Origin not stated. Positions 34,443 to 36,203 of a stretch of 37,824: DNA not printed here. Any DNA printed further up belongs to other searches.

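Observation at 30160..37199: Seven-gene translationally coupled operon embedding an intact SelD among small-molecule enzymes: candidate undescribed selenium pathway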

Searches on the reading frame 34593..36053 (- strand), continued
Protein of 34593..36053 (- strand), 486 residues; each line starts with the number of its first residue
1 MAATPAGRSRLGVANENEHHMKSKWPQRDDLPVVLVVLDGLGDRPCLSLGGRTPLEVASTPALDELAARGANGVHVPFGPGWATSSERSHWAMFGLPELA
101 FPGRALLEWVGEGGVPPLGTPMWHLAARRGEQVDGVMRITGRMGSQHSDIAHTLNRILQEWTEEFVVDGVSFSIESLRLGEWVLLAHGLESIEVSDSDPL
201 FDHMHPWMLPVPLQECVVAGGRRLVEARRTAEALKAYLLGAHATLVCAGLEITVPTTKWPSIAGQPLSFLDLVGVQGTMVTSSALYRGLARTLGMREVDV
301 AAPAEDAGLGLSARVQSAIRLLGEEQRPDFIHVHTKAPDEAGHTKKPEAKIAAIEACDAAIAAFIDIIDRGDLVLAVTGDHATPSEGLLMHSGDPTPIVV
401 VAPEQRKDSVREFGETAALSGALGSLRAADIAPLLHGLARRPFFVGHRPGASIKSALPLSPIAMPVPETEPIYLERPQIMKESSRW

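Call 43: search_solved_structures(query=A1, max_evalue=0.00001, show_alignments=1)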
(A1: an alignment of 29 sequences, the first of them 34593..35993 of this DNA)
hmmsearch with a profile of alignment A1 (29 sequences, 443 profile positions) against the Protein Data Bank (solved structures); distinct sequences matched with E-value up to 0.00001: 3.
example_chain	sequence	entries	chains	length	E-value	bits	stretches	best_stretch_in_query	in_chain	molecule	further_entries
2zkt_A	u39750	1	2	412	3.8e-78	266.4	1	10-415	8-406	2,3-bisphosphoglycerate-independent phosphoglycerate mutase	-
3idd_A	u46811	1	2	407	4.2e-71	243.1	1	8-415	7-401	2,3-bisphosphoglycerate-independent phosphoglycerate mutase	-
3kd8_A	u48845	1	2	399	1.3e-70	241.6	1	8-413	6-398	2,3-bisphosphoglycerate-independent phosphoglycerate mutase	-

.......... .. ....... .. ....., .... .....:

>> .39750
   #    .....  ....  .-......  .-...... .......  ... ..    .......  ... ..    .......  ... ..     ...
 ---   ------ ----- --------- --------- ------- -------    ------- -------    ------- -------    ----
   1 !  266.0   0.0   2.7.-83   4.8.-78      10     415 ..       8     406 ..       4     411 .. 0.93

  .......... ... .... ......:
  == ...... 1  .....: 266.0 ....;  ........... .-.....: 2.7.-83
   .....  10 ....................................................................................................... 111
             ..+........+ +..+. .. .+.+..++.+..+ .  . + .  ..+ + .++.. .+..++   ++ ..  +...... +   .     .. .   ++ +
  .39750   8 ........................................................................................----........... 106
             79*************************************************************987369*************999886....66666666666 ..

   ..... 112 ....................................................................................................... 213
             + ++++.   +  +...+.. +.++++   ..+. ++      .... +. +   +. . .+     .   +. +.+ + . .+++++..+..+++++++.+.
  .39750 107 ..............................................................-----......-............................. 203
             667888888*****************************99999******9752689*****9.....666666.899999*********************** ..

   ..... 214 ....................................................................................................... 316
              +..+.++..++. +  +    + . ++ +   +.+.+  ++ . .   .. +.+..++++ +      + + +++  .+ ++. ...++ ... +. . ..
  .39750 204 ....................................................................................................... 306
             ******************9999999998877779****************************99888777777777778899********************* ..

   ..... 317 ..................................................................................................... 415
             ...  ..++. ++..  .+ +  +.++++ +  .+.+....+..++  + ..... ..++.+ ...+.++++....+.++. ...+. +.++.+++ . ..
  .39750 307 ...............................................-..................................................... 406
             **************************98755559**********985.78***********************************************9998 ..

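Call 45: search_protein_families(library=pfam, proteins=[L079:12778-13326:+, L045:11705-13411:+, L052:5861-7048:-, L052:12520-13089:+, L052:11299-12489:+, L050:6204-6857:+, L050:5024-6166:+, L037:13759-14865:-, L052:7583-8098:-, L079:11374-12744:+], max_evalue=0.001)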
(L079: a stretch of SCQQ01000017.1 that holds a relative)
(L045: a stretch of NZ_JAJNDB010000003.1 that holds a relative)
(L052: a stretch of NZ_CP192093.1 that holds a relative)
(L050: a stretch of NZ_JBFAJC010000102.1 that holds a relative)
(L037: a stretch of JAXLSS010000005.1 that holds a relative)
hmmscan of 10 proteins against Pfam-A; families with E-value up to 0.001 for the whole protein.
L079:12778-13326:+ (182 aa): 1 family
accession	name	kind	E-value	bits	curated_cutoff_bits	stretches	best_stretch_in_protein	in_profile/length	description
PF00857.26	Isochorismatase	-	2.8e-24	86.6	27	1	14-159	2-174/175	Isochorismatase domain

L045:11705-13411:+ (568 aa): 1 family
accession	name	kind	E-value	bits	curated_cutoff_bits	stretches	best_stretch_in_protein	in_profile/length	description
PF07690.21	MFS_1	-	2.9e-51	174.9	33.4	1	60-450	2-346/347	Major Facilitator Superfamily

L052:5861-7048:- (395 aa): 2 families
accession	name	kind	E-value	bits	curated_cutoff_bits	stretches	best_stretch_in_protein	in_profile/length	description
PF00378.25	ECH_1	-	6.8e-39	134.1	27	1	139-342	5-210/251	Enoyl-CoA hydratase/isomerase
PF16113.10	ECH_2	-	1.5e-18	67.9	27.2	1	141-317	2-185/335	Enoyl-CoA hydratase/isomerase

L052:12520-13089:+ (189 aa): 0 families

L052:11299-12489:+ (396 aa): 5 families
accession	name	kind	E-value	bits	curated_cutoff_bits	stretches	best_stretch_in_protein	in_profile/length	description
PF00441.29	Acyl-CoA_dh_1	-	3.2e-46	157.6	22.4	1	242-390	1-149/150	Acyl-CoA dehydrogenase, C-terminal domain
PF02771.21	Acyl-CoA_dh_N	-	3e-34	118.2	22.9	1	20-129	3-113/113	Acyl-CoA dehydrogenase, N-terminal domain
PF02770.24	Acyl-CoA_dh_M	-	2.2e-28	98.7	33.3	1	134-228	2-96/97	Acyl-CoA dehydrogenase, middle domain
PF08028.16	Acyl-CoA_dh_2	-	5.4e-20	72.5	22.7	1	259-369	3-123/134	Acyl-CoA dehydrogenase, C-terminal domain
PF21343.2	ACAD9-ACADV_C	-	0.00091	20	27.8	0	284-346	28-91/120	ACAD9/ACADV, C-terminal domain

L050:6204-6857:+ (217 aa): 1 family
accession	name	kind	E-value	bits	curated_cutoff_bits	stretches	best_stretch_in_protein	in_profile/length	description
PF00198.28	2-oxoacid_dh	-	3.1e-43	148.3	23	1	3-209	17-227/232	2-oxoacid dehydrogenases acyltransferase (catalytic domain)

L050:5024-6166:+ (380 aa): 3 families
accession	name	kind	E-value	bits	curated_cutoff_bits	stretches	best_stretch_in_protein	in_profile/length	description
PF02780.25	Transketolase_C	-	2.5e-36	124.8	25.9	1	247-365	3-122/124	Transketolase, C-terminal domain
PF02779.29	Transket_pyr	-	4.1e-30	105.1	27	1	56-223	3-168/174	Transketolase, pyrimidine binding domain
PF17147.9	PFOR_II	-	3e-05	24.7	27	1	255-330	2-80/102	Pyruvate:ferredoxin oxidoreductase core domain II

L037:13759-14865:- (368 aa): 1 family
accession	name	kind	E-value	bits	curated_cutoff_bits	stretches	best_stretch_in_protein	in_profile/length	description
PF06724.16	DUF1206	-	1.4e-42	144.1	26.2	3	123-190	2-69/70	Domain of Unknown Function (DUF1206)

L052:7583-8098:- (171 aa): 1 family
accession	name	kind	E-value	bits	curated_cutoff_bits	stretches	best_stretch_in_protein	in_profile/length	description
PF00857.26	Isochorismatase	-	5.6e-28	98.6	27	1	9-148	1-174/175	Isochorismatase domain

L079:11374-12744:+ (456 aa): 1 family
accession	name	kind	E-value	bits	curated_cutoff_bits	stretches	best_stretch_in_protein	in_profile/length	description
PF00982.27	Glyco_transf_20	-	6.1e-89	299.3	32.5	1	18-443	29-472/473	Glycosyltransferase family 20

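Call 60: search_protein_representatives(alignment_id=A1)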
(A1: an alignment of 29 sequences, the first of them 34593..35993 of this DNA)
Query: 29 sequences, 443 profile positions. Proteins with E-value up to 0.001 (for the whole library): 4616; up to 1e-10: 2241; up to 1e-30: 587. The best 150 are listed.
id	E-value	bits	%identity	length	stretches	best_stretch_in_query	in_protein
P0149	1.8e-197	672.8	-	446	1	1-441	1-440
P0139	1.5e-164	564.4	-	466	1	1-440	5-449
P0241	1.6e-155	534.6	-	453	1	2-439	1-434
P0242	1.7e-150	518.1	-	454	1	3-439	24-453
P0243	4.3e-146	503.5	-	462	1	3-437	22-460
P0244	8.2e-144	496.0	-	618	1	3-440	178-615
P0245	1.2e-139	482.3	-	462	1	3-438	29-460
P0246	6.1e-133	460.2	-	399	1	42-439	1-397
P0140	1.2e-124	432.9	-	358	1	98-441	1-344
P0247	8.9e-117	406.9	-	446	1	7-434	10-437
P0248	4.7e-114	397.9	-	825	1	8-437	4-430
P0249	1.2e-110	386.7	-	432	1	8-426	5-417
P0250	7.6e-104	364.3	-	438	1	7-437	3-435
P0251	1.6e-103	363.3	-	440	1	7-437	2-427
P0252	2.7e-102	359.2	-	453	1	7-437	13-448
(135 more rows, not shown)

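Call 62: find_encoding_contigs(protein=P0248, flank=8000, max_places=3)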
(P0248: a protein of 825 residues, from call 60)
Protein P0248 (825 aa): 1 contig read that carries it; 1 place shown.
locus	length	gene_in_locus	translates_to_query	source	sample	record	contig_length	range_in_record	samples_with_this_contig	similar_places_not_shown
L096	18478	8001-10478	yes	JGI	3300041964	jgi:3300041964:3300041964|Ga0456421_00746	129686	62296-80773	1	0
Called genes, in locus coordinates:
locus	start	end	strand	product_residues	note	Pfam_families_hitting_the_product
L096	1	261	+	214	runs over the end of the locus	PF01209:Ubie_methyltran (weak), PF08241:Methyltransf_11, PF08242:Methyltransf_12, PF13489:Methyltransf_23, PF13649:Methyltransf_25, PF13847:Methyltransf_31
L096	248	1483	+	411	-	PF05034:MAAL_N, PF07476:MAAL_C, PF13378:MR_MLE_C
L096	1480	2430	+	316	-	PF00296:Bac_luciferase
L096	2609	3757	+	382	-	PF02771:Acyl-CoA_dh_N (weak), PF00441:Acyl-CoA_dh_1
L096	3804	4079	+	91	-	-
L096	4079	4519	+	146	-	PF01177:Asp_Glu_race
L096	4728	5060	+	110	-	PF01425:Amidase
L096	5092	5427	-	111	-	-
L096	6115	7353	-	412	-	PF02515:CoA_transf_3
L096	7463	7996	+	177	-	PF01467:CTP_transf_like (weak)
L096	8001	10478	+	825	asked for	PF01676:Metalloenzyme, PF10143:PhosphMutase, PF00586:AIRS, PF02769:AIRS_C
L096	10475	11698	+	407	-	PF02515:CoA_transf_3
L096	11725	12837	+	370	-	PF02771:Acyl-CoA_dh_N, PF02770:Acyl-CoA_dh_M, PF00441:Acyl-CoA_dh_1 (weak)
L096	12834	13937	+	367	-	PF02771:Acyl-CoA_dh_N (weak), PF00441:Acyl-CoA_dh_1, PF08028:Acyl-CoA_dh_2 (weak)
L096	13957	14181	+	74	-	-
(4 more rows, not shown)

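Call 63: list_cluster_members(proteins=[P0248, P0244])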
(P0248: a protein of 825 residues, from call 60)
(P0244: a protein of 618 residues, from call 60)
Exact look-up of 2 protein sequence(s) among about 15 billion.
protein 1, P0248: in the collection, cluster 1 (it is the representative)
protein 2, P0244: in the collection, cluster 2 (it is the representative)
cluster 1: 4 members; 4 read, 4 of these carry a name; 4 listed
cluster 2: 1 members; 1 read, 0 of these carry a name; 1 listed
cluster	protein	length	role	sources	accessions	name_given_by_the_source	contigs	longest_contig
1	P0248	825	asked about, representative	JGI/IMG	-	2,3-bisphosphoglycerate-independent phosphoglycerate mutase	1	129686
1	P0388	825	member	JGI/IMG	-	2,3-bisphosphoglycerate-independent phosphoglycerate mutase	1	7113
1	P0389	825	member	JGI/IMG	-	2,3-bisphosphoglycerate-independent phosphoglycerate mutase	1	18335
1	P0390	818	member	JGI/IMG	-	2,3-bisphosphoglycerate-independent phosphoglycerate mutase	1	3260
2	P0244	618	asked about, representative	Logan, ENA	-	-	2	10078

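Call 65: find_encoding_contigs(protein=P0244, flank=8000, max_places=2)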
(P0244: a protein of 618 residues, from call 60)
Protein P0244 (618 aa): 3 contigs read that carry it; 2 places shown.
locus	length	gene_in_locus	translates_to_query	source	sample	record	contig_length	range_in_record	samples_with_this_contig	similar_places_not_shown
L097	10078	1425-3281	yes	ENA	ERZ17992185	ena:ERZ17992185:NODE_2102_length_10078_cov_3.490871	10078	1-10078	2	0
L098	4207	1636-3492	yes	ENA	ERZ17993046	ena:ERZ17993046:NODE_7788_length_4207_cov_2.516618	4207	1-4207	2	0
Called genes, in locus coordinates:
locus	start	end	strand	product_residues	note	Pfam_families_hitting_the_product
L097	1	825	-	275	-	?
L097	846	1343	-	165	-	PF19315:MC_hydratase, PF01575:MaoC_dehydratas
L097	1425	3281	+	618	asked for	PF01467:CTP_transf_like (weak), PF01676:Metalloenzyme, PF10143:PhosphMutase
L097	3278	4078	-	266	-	PF02668:TauD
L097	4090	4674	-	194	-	PF01583:APS_kinase, PF13671:AAA_33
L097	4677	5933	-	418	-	PF00009:GTP_EFTU, PF01926:MMR_HSR1 (faint), PF22594:GTP-eEF1A_C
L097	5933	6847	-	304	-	PF01507:PAPS_reduct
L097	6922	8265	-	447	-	PF00355:Rieske, PF00848:Ring_hydroxyl_A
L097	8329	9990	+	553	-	PF01979:Amidohydro_1 (faint), PF07969:Amidohydro_3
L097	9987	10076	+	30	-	?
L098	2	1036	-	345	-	?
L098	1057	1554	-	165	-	PF19315:MC_hydratase, PF01575:MaoC_dehydratas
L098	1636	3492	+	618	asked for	PF01467:CTP_transf_like (weak), PF01676:Metalloenzyme, PF10143:PhosphMutase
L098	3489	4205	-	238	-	?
